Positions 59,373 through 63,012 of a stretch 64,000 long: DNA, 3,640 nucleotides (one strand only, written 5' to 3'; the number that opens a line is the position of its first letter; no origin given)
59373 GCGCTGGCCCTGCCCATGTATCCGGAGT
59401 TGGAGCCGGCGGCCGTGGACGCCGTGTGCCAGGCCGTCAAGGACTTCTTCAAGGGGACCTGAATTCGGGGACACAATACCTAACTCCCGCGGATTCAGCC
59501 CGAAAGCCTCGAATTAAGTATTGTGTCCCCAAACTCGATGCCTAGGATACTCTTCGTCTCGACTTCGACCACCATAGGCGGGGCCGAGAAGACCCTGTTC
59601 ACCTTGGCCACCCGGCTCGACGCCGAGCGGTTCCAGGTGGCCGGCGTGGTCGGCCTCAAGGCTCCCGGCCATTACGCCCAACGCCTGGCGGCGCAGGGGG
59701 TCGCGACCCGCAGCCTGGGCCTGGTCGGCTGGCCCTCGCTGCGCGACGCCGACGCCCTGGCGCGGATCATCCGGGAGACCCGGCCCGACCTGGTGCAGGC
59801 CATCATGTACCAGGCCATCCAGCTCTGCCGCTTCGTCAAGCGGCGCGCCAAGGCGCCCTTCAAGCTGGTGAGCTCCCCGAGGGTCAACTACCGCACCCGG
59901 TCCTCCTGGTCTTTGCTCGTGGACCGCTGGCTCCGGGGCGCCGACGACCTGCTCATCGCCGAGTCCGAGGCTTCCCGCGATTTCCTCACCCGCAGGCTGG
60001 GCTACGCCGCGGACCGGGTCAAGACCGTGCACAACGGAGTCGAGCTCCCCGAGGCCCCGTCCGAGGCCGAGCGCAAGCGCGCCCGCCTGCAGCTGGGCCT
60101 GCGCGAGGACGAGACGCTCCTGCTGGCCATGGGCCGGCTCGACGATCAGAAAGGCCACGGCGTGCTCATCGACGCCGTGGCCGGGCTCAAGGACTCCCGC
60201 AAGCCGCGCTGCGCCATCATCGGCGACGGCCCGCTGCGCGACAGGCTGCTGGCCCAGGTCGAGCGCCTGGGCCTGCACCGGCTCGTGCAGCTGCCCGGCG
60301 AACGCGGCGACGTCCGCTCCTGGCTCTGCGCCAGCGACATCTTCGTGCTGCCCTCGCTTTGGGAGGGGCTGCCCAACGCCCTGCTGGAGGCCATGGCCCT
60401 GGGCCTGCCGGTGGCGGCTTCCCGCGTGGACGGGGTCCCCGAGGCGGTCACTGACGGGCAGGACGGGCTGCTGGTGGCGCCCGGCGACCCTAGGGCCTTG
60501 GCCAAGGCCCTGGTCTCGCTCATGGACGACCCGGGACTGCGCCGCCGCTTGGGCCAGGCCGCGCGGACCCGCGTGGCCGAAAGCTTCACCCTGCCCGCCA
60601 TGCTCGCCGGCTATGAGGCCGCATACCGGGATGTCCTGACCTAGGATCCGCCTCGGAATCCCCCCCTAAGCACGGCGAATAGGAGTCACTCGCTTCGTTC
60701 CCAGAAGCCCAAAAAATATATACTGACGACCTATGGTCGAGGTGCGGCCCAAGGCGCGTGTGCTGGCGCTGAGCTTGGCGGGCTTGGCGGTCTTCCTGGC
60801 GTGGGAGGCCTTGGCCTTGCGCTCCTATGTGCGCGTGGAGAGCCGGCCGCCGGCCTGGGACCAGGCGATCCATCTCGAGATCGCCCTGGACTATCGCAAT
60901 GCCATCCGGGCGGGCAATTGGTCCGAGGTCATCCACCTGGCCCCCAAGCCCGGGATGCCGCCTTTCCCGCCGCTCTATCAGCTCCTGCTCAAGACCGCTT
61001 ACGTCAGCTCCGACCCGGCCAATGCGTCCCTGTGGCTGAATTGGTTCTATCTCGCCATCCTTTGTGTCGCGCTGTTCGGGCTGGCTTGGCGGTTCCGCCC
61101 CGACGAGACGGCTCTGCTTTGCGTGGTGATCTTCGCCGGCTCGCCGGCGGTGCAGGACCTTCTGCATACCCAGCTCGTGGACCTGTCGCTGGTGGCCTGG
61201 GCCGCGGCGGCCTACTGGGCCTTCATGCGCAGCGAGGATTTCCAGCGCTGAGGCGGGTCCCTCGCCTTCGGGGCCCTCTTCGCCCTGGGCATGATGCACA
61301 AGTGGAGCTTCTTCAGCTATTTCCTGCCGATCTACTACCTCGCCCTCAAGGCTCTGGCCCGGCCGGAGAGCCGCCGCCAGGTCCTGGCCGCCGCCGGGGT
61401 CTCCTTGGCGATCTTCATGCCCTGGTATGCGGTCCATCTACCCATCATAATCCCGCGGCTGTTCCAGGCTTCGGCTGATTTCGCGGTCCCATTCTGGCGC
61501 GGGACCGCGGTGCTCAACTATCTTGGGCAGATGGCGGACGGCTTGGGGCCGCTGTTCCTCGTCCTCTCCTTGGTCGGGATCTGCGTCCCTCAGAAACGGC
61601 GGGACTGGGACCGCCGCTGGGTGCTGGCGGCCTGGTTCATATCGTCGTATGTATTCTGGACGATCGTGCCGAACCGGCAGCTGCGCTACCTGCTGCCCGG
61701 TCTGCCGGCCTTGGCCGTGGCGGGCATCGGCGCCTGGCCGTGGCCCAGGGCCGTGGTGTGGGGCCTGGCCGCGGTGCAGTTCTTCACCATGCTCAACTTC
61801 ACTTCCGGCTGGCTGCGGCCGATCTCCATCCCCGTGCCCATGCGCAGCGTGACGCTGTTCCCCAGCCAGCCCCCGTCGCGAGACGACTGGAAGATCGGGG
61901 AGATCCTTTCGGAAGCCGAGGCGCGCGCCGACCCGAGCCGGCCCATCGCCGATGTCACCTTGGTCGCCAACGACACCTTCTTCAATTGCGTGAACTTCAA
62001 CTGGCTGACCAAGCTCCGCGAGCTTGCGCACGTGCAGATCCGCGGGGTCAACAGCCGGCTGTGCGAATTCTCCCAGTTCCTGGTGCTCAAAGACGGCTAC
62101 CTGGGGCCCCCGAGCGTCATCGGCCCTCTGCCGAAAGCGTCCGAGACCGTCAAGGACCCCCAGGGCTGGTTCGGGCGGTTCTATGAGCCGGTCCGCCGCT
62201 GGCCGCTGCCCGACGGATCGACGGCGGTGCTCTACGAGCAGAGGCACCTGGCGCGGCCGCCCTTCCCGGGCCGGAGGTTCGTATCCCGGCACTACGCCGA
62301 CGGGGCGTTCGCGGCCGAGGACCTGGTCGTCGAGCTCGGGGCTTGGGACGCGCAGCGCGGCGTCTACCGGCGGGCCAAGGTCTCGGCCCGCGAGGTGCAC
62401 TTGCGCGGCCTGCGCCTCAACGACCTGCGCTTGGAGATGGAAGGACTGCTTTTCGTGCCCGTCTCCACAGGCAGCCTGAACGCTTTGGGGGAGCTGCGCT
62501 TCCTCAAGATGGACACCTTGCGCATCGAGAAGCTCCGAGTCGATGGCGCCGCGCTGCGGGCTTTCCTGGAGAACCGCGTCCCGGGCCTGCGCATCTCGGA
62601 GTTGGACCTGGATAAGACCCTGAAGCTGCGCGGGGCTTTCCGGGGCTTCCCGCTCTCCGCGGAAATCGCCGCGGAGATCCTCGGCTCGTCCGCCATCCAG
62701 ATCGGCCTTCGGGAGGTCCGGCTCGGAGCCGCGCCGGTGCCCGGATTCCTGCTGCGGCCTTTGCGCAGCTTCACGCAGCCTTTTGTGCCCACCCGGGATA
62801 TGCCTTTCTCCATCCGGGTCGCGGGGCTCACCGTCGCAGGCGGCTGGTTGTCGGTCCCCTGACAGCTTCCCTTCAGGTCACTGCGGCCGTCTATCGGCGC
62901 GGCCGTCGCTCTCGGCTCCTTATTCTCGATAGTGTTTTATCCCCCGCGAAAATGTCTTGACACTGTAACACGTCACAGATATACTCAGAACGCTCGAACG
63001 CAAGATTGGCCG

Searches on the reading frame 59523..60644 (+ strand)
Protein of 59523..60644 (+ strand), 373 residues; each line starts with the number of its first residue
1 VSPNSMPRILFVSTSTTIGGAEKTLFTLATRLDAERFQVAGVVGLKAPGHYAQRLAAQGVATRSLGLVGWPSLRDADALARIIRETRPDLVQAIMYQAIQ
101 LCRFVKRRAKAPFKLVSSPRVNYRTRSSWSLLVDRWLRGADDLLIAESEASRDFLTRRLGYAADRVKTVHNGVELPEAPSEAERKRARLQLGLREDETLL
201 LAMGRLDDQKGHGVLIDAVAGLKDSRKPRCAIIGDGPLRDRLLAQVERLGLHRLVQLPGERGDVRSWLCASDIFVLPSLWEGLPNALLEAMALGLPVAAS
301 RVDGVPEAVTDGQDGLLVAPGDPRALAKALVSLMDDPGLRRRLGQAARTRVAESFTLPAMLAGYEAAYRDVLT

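Call 14: search_protein_families(library=pfam, proteins=[window:59523-60644:+], max_evalue=0.001)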
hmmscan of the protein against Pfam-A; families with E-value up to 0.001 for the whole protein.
window:59523-60644:+ (373 aa): 6 families
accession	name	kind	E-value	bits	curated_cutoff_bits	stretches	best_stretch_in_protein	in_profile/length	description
PF00534.26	Glycos_transf_1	-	8.2e-40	136.6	26.4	1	185-349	3-171/172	Glycosyl transferases group 1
PF13692.12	Glyco_trans_1_4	-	4.8e-39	134.3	27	1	199-336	3-142/142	Glycosyl transferases group 1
PF13439.12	Glyco_transf_4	-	4.2e-15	56.6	28.5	1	18-175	1-168/170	Glycosyltransferase Family 4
PF13579.12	Glyco_trans_4_4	-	9e-12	46.1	29.7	1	19-172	1-158/158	Glycosyl transferase 4-like domain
PF13524.12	Glyco_trans_1_2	-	3.3e-09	37.3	25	1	250-357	28-135/144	Glycosyl transferase-like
PF20706.3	GT4-conflict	-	2.2e-06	27.3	26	1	185-353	188-374/385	Family 4 Glycosyltransferase in conflict systems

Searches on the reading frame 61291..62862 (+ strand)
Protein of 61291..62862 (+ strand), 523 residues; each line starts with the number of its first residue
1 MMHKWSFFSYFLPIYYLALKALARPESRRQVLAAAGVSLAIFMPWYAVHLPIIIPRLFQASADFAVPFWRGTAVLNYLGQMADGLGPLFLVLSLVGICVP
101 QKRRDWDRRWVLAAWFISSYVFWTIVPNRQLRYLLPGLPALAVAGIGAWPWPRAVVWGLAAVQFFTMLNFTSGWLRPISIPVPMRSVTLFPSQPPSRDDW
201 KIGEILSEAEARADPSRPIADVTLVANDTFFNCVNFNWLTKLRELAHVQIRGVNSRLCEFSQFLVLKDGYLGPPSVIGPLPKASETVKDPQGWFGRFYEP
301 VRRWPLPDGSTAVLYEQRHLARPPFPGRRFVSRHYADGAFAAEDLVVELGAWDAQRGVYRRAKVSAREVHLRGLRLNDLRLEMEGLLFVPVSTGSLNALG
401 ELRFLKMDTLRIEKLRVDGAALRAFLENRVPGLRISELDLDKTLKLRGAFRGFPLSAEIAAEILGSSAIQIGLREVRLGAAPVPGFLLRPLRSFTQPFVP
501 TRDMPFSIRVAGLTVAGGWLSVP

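Call 14: search_protein_families(library=pfam, proteins=[window:61291-62862:+], max_evalue=0.001)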
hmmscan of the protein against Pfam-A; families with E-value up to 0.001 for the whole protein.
window:61291-62862:+ (523 aa): 1 family
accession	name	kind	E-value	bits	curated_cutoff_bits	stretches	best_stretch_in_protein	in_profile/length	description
PF11209.13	LmeA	-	4.7e-06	27.3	27.3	1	341-520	24-212/217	LmeA-like phospholipid-binding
